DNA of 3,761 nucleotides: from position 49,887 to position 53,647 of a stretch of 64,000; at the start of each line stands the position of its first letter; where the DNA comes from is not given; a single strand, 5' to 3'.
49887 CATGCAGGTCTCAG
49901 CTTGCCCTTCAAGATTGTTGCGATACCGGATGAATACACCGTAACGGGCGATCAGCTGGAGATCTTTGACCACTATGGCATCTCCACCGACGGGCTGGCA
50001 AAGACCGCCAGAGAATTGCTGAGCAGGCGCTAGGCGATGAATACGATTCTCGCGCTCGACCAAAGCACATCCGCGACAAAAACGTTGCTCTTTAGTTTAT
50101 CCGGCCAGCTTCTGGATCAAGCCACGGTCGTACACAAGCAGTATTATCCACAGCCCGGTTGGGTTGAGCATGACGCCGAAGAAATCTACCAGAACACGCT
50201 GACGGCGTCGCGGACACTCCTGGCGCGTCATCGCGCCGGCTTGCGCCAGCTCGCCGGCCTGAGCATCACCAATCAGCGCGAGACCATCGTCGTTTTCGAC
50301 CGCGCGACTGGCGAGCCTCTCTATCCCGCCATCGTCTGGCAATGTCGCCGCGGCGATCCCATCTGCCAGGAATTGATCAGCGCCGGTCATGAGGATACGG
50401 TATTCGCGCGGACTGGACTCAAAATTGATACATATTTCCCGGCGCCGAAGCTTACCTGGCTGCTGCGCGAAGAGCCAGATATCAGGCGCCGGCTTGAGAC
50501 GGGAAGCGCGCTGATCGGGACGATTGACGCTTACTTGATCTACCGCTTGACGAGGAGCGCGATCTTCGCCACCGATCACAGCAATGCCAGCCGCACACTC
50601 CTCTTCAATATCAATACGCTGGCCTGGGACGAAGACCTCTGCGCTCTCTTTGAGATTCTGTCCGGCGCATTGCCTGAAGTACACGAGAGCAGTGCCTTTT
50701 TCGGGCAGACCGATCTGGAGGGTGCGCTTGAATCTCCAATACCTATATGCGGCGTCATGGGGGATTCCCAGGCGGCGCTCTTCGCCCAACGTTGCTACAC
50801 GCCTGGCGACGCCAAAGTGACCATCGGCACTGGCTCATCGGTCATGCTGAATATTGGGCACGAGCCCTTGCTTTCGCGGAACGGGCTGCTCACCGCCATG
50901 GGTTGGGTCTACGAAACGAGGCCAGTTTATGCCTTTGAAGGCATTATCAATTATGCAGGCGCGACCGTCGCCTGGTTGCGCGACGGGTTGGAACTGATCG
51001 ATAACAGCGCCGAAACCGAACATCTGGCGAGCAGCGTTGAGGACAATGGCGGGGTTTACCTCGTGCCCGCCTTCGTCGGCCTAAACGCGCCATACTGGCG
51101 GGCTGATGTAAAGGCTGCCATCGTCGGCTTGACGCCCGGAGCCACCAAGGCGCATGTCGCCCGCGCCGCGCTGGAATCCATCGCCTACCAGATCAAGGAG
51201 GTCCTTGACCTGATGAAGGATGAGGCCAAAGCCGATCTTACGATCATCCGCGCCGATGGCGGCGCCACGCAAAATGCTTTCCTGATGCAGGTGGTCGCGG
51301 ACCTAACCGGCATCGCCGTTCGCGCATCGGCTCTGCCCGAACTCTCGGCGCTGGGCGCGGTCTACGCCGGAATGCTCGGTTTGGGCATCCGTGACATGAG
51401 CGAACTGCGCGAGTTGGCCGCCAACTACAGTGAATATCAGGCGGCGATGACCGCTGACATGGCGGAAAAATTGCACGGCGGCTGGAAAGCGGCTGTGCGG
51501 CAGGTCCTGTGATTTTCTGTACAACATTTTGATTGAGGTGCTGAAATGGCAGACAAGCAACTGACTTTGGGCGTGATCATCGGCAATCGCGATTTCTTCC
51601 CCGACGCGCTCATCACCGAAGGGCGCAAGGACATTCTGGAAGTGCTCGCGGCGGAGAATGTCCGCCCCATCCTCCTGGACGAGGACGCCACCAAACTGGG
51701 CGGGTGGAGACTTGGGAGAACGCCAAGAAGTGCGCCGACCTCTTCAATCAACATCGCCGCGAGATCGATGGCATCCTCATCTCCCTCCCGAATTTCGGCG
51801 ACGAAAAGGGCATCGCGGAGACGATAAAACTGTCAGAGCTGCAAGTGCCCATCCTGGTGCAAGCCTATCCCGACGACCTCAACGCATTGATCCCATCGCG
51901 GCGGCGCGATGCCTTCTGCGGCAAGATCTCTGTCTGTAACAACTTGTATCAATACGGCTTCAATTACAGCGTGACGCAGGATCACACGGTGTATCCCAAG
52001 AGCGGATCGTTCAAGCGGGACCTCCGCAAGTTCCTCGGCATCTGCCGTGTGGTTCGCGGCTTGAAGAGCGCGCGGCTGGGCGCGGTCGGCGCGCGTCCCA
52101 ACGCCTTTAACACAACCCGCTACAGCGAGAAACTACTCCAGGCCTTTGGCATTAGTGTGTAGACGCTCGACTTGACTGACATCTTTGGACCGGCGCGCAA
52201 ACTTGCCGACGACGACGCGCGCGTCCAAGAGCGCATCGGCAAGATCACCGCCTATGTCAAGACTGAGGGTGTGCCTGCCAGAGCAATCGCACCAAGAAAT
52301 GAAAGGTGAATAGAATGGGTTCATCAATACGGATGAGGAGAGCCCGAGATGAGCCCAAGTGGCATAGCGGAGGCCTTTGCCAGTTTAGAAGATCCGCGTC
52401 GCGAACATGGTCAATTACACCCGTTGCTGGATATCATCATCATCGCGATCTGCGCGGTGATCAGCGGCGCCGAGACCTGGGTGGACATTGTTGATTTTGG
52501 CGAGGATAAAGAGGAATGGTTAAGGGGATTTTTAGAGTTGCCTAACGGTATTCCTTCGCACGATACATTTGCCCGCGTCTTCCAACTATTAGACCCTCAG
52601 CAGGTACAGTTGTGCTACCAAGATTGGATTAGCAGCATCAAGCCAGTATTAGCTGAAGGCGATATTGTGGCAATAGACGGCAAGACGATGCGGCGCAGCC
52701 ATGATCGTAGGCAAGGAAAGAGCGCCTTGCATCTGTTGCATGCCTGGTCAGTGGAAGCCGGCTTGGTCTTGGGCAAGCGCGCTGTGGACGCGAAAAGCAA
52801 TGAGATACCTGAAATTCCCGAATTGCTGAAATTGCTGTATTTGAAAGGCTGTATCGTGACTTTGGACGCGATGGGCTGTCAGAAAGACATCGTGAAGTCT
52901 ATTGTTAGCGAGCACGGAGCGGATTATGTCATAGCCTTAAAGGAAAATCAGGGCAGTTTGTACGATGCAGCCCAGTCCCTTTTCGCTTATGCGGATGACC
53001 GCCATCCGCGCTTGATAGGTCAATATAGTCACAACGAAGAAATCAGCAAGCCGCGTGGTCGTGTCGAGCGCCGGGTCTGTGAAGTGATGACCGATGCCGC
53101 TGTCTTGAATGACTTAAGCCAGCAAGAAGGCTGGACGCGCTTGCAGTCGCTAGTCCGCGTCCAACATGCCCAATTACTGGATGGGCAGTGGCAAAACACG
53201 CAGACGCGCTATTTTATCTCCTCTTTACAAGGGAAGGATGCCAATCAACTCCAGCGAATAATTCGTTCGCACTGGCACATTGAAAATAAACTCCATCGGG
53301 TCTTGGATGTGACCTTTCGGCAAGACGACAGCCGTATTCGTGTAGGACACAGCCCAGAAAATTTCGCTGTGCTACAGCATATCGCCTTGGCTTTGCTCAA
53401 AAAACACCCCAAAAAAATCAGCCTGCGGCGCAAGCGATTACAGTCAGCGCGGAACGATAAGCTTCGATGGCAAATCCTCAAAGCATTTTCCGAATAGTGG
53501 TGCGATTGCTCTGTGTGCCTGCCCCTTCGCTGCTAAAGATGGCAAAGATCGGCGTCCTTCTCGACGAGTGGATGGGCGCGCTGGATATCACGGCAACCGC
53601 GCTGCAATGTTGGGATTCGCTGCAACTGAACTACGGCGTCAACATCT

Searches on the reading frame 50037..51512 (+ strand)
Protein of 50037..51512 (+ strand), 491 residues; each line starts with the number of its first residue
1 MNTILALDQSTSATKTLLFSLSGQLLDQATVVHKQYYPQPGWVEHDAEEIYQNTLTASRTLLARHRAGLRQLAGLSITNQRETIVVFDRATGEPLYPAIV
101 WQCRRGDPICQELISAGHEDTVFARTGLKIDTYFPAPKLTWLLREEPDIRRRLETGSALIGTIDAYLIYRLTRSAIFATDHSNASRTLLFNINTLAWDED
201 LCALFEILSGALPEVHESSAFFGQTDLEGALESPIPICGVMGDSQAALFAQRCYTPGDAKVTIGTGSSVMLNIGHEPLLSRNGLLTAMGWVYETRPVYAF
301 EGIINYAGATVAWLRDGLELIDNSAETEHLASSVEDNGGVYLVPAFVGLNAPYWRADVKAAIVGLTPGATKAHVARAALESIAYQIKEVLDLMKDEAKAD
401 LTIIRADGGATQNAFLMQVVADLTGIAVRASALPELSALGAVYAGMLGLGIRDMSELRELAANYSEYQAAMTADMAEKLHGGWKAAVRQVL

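Call 87: search_protein_families(library=pfam, proteins=[window:50037-51512:+], max_evalue=0.00001)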
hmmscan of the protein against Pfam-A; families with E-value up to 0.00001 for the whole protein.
window:50037-51512:+ (491 aa): 2 families
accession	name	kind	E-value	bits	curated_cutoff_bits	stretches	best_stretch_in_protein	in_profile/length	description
PF00370.27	FGGY_N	-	5.7e-65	219.8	28.8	1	4-249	2-244/245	FGGY family of carbohydrate kinases, N-terminal domain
PF02782.22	FGGY_C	-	7.2e-39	134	27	1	260-447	2-196/198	FGGY family of carbohydrate kinases, C-terminal domain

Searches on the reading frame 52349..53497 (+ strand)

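Call 87: search_protein_families(library=pfam, proteins=[window:52349-53497:+], max_evalue=0.00001)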
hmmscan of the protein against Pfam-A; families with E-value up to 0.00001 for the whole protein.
window:52349-53497:+ (382 aa): 2 families
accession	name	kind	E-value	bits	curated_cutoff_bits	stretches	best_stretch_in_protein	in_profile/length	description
PF13808.11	DDE_Tnp_1_assoc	-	7.3e-35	119.4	32.3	1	8-94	2-88/88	DDE_Tnp_1-associated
PF01609.27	DDE_Tnp_1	-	9e-19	68.5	23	1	104-347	4-198/200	Transposase DDE domain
